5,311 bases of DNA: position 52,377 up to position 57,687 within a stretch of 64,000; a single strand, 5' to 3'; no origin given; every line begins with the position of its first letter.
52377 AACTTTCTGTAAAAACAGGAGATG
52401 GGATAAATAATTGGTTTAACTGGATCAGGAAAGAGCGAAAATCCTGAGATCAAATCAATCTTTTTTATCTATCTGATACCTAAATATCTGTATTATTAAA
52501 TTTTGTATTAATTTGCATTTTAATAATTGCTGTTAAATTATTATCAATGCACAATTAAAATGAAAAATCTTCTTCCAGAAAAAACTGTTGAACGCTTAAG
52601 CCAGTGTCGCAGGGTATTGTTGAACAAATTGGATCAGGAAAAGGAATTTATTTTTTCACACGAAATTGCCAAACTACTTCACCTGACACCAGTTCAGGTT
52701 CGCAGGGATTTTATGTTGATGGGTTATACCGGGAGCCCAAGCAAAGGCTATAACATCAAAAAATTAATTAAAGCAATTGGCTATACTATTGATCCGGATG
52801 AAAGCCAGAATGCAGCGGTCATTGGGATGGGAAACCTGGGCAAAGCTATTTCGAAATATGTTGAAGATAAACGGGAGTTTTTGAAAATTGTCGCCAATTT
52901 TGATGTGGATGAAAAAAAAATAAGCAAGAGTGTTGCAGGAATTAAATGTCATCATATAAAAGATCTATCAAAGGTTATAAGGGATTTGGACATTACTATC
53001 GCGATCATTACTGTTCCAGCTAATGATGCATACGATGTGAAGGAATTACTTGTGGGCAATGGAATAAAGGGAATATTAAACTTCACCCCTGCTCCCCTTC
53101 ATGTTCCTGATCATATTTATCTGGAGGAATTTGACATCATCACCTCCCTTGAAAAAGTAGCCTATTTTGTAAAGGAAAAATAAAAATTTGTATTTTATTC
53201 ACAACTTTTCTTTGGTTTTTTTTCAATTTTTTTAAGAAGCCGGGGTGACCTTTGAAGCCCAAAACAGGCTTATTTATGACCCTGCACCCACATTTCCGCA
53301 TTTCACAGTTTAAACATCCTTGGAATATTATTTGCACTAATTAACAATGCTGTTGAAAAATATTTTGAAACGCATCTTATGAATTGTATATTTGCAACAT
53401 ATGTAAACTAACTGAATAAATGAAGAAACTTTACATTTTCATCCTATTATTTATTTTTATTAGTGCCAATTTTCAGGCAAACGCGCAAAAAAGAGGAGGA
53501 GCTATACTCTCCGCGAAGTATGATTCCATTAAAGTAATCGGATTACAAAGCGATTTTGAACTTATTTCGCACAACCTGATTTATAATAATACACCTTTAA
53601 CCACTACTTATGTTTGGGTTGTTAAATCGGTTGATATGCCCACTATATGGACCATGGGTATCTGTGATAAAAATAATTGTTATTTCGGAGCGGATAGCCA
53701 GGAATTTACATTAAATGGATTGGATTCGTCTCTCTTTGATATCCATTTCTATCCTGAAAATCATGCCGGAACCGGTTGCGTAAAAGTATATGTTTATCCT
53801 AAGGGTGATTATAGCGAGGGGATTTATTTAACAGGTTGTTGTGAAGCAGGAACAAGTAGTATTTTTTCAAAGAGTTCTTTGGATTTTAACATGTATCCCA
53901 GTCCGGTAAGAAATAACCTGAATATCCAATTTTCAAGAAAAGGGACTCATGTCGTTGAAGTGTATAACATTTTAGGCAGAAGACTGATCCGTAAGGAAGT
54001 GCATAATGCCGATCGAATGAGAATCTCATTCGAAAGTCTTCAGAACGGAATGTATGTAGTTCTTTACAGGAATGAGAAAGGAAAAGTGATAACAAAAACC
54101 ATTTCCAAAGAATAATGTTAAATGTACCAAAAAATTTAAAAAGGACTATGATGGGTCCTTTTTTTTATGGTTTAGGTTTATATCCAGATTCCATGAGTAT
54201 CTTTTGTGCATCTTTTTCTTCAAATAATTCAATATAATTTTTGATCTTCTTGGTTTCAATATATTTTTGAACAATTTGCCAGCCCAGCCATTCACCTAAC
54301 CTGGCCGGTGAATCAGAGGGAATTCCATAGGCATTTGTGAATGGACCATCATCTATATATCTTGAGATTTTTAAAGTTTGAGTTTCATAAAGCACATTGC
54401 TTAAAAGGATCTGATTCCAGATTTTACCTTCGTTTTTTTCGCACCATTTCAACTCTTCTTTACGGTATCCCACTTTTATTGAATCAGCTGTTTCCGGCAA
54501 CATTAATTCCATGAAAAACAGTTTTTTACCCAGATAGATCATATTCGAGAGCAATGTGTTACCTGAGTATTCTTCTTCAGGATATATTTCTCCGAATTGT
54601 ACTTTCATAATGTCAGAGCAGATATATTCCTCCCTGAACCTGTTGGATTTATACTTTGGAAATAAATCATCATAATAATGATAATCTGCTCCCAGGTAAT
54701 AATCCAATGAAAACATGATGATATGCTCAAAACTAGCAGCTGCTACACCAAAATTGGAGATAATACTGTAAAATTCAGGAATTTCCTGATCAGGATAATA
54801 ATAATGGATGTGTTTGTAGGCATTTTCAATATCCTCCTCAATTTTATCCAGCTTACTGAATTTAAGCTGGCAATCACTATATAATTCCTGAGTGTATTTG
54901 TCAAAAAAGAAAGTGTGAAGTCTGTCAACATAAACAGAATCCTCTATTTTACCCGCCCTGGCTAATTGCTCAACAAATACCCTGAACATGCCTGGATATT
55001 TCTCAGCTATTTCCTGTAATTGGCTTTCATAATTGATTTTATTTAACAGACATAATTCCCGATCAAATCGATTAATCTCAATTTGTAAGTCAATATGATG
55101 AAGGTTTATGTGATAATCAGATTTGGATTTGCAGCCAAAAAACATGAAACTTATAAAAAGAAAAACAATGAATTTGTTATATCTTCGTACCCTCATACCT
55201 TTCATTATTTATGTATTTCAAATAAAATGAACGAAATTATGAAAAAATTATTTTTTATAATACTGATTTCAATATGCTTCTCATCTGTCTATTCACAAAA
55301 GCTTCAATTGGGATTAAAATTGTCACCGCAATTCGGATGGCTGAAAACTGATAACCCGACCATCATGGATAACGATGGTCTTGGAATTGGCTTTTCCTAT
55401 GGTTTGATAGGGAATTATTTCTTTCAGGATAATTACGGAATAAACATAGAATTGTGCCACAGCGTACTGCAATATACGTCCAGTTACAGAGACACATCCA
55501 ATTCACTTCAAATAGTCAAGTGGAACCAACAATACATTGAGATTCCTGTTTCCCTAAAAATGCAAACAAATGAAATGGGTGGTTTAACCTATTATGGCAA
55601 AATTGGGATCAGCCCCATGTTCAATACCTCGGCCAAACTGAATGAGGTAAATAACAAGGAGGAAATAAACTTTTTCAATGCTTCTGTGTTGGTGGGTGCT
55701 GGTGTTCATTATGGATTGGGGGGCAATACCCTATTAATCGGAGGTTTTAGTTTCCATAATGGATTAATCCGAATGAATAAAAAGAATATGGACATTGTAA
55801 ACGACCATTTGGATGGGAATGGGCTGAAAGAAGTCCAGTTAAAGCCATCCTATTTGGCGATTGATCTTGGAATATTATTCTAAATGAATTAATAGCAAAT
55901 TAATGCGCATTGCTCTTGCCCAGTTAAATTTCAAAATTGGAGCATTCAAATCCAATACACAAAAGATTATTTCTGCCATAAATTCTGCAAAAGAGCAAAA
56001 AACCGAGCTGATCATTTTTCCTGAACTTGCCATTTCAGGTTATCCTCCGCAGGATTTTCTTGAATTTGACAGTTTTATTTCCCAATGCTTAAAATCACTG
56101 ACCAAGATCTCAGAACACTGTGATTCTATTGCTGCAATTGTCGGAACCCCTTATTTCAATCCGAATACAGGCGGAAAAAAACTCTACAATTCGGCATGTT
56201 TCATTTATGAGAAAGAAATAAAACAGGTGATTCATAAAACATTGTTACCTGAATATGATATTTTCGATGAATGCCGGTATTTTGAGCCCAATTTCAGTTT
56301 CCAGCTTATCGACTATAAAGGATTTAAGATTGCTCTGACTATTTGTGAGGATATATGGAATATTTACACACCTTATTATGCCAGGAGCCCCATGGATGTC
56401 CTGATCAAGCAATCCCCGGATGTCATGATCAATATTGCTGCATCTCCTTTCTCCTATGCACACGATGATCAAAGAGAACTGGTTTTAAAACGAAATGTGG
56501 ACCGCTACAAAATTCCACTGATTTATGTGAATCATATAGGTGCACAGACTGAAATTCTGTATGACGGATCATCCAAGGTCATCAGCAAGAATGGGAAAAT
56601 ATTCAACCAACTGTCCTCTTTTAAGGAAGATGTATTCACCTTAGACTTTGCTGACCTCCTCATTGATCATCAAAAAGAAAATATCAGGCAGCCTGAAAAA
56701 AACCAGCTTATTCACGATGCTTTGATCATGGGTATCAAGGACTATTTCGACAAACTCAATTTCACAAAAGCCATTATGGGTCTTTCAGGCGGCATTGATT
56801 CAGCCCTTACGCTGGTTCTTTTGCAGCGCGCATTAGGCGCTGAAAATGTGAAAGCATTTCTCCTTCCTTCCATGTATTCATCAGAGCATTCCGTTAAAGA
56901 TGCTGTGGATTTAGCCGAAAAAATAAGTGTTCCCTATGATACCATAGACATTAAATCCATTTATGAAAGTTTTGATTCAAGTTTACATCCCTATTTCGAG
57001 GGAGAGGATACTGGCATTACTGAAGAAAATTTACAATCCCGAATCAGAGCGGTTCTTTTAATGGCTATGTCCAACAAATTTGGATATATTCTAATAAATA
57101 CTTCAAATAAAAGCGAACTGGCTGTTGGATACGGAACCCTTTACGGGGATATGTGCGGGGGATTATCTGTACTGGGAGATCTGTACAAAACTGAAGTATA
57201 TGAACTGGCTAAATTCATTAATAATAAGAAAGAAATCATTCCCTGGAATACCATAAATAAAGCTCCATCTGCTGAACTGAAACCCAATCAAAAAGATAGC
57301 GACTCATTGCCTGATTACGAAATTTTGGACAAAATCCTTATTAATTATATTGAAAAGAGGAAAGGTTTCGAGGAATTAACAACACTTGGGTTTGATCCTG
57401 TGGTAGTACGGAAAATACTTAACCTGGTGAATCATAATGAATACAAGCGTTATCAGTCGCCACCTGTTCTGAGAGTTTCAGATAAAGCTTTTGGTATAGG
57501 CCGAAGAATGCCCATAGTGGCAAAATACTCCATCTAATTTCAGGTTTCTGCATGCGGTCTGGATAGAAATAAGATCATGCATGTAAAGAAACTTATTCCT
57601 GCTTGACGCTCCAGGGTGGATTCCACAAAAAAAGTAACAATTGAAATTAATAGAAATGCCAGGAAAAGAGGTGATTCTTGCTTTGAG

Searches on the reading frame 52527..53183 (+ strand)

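Call 30: search_protein_families(library=ncbifam, proteins=[window:52527-53183:+], max_evalue=1e-8)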
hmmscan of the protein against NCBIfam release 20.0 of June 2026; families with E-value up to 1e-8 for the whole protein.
window:52527-53183:+ (218 aa): 9 families
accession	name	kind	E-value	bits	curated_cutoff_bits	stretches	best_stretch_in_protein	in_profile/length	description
NF003995.0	PRK05472.2-4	subfamily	5.7e-56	189.4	126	1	13-217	3-207/213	redox-sensing transcriptional repressor Rex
NF003996.0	PRK05472.2-5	equivalog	1.4e-54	185.2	138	1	16-218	2-202/209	redox-sensing transcriptional repressor Rex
NF003994.0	PRK05472.2-3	equivalog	5e-48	163.3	130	1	13-211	6-204/217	redox-sensing transcriptional repressor Rex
NF003993.0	PRK05472.2-2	equivalog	8.4e-48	162.7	217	1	15-216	5-206/212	redox-sensing transcriptional repressor Rex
NF003989.0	PRK05472.1-3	equivalog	2.7e-47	161.3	177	1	12-217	4-209/215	redox-sensing transcriptional repressor Rex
NF003992.0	PRK05472.2-1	equivalog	8.5e-42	143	226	1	12-214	17-219/249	redox-sensing transcriptional repressor Rex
NF003990.0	PRK05472.1-4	equivalog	1.5e-41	142.3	233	1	17-217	8-208/214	redox-sensing transcriptional repressor Rex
NF003988.0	PRK05472.1-1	equivalog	3.1e-35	122.1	321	1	13-217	4-210/214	redox-sensing transcriptional repressor Rex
NF003991.0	PRK05472.1-5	equivalog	6.8e-31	107.8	198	1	14-217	5-208/211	redox-sensing transcriptional repressor Rex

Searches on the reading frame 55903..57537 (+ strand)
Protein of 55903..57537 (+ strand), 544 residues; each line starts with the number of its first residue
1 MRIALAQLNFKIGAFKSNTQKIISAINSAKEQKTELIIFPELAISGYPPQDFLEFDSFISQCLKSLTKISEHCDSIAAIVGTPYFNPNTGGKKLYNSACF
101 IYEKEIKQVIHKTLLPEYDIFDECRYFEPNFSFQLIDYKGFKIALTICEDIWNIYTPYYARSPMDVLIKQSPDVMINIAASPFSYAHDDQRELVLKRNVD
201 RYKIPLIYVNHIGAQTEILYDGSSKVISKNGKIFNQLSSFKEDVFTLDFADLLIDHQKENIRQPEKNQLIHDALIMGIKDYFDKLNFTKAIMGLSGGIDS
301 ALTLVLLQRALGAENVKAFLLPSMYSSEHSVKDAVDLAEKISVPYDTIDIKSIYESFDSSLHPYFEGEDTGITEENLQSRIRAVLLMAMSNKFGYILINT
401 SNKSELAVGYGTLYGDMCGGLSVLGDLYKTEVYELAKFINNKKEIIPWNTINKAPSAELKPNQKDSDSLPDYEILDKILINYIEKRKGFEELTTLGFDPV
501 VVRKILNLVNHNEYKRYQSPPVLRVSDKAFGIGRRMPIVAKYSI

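Call 62: search_protein_families(library=pfam, proteins=[window:55903-57537:+], max_evalue=0.000001)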
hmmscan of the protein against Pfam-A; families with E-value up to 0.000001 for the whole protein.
window:55903-57537:+ (544 aa): 2 families
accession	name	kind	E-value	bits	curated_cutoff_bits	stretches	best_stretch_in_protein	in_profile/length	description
PF02540.23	NAD_synthase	-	2.6e-71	240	21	1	273-518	4-241/242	NAD synthase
PF00795.27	CN_hydrolase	-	1.5e-25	90.5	23.2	1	2-248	1-245/256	Carbon-nitrogen hydrolase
